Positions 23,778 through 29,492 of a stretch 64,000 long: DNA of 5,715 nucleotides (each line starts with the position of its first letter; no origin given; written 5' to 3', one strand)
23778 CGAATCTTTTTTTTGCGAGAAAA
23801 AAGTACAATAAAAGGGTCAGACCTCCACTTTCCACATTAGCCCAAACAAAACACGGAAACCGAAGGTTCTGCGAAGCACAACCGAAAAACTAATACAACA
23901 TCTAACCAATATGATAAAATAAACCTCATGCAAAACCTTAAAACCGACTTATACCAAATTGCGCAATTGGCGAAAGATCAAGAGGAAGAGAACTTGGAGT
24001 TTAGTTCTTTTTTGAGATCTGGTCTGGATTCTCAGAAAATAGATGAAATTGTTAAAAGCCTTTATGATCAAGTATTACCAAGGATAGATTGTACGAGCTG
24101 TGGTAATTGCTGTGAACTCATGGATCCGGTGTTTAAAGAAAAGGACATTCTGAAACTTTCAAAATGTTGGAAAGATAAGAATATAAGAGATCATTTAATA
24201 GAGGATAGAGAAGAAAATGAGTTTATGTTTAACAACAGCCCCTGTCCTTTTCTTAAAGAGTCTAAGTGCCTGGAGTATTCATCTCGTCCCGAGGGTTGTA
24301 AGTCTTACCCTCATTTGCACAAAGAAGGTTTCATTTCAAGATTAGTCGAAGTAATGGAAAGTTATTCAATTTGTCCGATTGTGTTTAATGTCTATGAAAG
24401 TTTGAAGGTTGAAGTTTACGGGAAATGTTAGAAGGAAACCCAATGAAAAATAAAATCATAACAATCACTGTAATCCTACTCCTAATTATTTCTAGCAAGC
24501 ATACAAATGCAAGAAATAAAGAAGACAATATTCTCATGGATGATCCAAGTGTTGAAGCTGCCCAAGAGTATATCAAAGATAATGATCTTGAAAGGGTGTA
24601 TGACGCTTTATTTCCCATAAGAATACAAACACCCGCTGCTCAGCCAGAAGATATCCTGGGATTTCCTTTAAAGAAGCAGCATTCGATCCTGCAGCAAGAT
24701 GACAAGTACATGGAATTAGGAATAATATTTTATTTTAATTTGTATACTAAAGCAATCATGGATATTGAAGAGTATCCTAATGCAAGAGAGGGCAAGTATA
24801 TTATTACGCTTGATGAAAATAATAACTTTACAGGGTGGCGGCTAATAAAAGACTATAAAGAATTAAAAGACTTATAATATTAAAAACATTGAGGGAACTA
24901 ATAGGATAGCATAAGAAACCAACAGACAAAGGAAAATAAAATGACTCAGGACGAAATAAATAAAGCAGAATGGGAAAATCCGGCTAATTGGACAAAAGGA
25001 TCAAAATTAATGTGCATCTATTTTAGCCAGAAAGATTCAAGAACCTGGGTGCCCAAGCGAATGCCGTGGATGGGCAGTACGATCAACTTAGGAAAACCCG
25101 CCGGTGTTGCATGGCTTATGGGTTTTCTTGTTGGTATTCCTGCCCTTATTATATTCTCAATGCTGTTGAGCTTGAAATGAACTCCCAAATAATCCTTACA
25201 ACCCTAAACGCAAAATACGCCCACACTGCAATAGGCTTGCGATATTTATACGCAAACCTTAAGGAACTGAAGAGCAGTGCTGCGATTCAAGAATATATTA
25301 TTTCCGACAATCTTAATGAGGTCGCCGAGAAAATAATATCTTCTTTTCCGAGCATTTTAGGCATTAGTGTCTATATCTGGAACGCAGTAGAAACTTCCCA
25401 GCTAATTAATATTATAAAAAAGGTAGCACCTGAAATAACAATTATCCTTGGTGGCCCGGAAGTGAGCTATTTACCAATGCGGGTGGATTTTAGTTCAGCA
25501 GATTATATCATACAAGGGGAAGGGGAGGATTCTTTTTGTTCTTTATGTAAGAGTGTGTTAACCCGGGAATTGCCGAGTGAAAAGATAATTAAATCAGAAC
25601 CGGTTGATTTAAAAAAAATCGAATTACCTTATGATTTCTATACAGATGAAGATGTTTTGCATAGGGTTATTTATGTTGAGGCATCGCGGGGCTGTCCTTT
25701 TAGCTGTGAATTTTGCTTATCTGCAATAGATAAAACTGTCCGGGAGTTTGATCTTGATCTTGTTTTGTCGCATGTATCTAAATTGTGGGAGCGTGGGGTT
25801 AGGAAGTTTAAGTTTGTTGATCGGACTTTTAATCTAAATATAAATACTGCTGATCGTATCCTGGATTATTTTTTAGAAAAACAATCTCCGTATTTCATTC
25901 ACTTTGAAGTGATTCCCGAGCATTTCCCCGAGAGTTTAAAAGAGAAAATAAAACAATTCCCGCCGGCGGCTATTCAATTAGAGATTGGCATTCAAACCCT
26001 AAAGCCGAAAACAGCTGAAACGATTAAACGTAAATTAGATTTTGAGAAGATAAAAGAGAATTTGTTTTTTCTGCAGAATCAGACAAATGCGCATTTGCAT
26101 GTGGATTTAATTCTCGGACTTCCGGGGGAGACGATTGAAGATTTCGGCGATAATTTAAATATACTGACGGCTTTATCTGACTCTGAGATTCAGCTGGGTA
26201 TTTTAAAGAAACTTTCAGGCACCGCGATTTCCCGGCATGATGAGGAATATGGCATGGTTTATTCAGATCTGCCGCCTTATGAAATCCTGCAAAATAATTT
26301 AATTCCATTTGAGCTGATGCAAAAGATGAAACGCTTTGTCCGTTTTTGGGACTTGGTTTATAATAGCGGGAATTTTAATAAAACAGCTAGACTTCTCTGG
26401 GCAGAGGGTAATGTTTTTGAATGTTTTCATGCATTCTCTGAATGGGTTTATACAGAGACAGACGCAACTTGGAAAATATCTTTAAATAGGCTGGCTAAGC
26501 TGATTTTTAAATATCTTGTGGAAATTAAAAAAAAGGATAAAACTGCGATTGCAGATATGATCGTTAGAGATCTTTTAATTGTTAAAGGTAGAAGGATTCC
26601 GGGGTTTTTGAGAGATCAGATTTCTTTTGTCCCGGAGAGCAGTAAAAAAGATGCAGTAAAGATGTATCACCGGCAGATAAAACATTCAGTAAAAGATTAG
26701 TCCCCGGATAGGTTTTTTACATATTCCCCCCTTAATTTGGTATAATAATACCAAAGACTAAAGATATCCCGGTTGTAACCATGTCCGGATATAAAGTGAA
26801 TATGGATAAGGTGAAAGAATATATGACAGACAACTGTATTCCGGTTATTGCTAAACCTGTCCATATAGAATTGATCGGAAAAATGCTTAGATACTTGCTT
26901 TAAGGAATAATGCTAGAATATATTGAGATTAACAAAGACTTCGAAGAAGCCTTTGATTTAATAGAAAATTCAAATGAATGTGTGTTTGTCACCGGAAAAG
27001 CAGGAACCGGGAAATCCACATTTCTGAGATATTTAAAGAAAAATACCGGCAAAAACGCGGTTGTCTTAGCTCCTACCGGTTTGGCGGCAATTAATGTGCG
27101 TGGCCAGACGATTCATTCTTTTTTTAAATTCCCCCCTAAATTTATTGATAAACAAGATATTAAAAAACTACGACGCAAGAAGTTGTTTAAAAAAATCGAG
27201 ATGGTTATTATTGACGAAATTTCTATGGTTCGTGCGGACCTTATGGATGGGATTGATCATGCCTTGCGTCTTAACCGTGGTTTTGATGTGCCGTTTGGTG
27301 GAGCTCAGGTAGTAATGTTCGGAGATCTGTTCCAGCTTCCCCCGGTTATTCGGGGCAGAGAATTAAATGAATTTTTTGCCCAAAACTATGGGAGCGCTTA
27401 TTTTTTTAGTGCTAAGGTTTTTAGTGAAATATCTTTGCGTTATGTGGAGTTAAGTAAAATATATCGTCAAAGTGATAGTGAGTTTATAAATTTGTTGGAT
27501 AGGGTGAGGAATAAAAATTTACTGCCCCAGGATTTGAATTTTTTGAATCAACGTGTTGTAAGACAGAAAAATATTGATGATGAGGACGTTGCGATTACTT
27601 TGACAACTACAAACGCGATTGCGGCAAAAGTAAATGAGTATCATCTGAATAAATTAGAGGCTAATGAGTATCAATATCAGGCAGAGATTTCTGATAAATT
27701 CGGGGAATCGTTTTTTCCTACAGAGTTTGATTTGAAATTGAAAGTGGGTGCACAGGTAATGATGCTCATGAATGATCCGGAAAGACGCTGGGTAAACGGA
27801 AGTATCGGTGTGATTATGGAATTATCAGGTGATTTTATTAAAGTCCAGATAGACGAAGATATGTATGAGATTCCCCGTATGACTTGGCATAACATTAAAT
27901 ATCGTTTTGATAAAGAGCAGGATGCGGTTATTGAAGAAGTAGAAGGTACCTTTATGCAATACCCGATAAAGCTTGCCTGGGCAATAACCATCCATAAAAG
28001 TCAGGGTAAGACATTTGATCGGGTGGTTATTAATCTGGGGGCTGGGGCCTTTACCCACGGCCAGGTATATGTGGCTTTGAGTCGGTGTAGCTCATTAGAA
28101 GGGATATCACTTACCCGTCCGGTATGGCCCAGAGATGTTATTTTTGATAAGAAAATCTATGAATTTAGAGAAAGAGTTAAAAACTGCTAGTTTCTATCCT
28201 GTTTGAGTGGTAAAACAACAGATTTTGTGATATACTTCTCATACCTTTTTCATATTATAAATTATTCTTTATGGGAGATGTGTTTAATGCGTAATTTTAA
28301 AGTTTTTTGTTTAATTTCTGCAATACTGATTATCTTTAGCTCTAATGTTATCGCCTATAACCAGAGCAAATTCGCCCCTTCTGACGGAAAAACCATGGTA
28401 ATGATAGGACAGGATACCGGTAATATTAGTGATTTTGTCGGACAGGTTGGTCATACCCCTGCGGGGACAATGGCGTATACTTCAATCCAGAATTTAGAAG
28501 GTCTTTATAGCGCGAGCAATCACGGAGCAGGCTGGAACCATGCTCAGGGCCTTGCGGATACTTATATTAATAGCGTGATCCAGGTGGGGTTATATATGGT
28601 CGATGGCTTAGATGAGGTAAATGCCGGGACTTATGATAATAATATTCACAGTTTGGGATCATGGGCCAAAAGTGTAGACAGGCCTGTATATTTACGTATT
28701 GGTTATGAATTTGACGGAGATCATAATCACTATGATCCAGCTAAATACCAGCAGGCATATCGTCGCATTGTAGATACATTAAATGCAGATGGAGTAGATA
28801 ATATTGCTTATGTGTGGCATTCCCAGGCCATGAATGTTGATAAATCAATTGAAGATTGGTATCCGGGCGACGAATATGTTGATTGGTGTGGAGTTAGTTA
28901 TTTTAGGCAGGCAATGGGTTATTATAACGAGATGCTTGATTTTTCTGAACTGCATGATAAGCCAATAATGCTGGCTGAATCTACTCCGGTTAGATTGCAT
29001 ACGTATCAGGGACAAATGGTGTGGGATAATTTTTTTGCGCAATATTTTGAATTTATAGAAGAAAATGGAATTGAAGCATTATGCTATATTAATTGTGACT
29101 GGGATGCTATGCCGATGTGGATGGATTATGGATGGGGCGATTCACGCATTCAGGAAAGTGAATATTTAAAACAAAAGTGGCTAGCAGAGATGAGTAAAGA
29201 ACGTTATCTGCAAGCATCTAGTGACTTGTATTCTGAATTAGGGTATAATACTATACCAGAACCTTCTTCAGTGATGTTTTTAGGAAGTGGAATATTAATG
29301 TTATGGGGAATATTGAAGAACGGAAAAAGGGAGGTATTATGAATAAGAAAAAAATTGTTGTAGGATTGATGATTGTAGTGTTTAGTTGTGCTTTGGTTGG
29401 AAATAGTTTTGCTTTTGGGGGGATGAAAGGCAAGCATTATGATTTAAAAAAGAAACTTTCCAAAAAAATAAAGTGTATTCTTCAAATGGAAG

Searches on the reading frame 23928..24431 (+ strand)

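Call 28: search_protein_families(library=pfam, proteins=[window:23928-24431:+], max_evalue=0.00001)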
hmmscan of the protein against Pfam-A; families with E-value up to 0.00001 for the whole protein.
window:23928-24431:+ (167 aa): 1 family
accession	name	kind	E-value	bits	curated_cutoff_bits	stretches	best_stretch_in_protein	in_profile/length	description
PF03692.20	CxxCxxCC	-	7.7e-10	39.8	23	1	54-134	1-76/85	Putative zinc- or iron-chelating domain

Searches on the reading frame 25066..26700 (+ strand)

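Call 28: search_protein_families(library=pfam, proteins=[window:25066-26700:+], max_evalue=0.00001)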
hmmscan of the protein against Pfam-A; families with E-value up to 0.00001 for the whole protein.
window:25066-26700:+ (544 aa): 3 families
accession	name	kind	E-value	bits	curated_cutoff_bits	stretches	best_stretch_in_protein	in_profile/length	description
PF13311.11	DUF4080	-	4.9e-19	69.7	22.9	1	393-516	1-126/188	Protein of unknown function (DUF4080)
PF04055.27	Radical_SAM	-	2.6e-16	60.7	29.5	1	205-363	2-162/166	Radical SAM superfamily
PF02310.24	B12-binding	-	2.9e-14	53.4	32.1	1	46-159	5-119/121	B12 binding domain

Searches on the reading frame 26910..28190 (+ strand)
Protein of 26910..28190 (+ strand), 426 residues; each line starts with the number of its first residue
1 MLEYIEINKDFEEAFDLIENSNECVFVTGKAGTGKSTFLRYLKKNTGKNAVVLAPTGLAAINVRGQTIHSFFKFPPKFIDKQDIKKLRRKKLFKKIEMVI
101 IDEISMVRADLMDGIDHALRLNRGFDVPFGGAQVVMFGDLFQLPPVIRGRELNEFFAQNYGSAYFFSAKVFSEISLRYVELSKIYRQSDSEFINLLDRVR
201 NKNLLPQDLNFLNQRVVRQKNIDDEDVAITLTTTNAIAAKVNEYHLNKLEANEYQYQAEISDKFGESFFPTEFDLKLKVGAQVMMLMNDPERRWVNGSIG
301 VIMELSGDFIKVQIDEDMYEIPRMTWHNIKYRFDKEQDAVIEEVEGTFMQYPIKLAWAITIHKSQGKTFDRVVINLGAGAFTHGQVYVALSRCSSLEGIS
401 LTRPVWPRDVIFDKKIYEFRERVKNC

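Call 28: search_protein_families(library=pfam, proteins=[window:26910-28190:+], max_evalue=0.00001)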
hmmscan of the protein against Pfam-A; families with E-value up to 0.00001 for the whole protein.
window:26910-28190:+ (426 aa): 7 families
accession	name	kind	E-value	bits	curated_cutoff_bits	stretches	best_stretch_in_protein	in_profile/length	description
PF05970.20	PIF1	-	1.1e-30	107.3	25.9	1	7-202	2-215/223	PIF1-like helicase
PF13604.12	AAA_30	-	2.4e-15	57.2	27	1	15-201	10-170/191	AAA domain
PF13245.12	AAA_19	-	3.5e-12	47.1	25.1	1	21-146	10-132/134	AAA domain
PF02689.20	Herpes_Helicase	-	8.1e-10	37.8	27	0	348-397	722-772/808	Helicase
PF01443.25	Viral_helicase1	-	2.7e-07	31.1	21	0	337-392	161-219/228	Viral superfamily 1 RNA helicase core domain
PF13538.12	UvrD_C_2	-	3e-06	27.4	27.4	1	355-392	1-44/52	UvrD-like helicase C-terminal domain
PF21530.3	Pif1_2B_dom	-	9.4e-06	25.7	23.9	0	274-305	15-47/47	DNA helicase Pif1, 2B domain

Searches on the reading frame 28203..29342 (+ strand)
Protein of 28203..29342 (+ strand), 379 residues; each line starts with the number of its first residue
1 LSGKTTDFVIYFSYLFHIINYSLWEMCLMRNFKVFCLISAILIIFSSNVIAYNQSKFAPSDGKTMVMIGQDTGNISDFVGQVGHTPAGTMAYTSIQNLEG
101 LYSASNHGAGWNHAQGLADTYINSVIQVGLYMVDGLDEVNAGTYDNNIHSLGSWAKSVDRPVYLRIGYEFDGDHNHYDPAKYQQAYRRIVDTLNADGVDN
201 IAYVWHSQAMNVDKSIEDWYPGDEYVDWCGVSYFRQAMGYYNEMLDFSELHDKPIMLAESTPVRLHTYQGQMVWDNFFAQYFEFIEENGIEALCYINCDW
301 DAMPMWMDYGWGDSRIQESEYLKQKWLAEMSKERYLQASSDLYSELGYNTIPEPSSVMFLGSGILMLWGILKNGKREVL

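Call 29: search_protein_families(library=pfam, proteins=[window:28203-29342:+], max_evalue=0.00001)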
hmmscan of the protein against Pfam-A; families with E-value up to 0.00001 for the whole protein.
window:28203-29342:+ (379 aa): 1 family
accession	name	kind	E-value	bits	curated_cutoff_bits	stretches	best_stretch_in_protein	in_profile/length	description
PF02156.21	Glyco_hydro_26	-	1.7e-09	37.9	20.2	1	172-262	169-258/311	Glycosyl hydrolase family 26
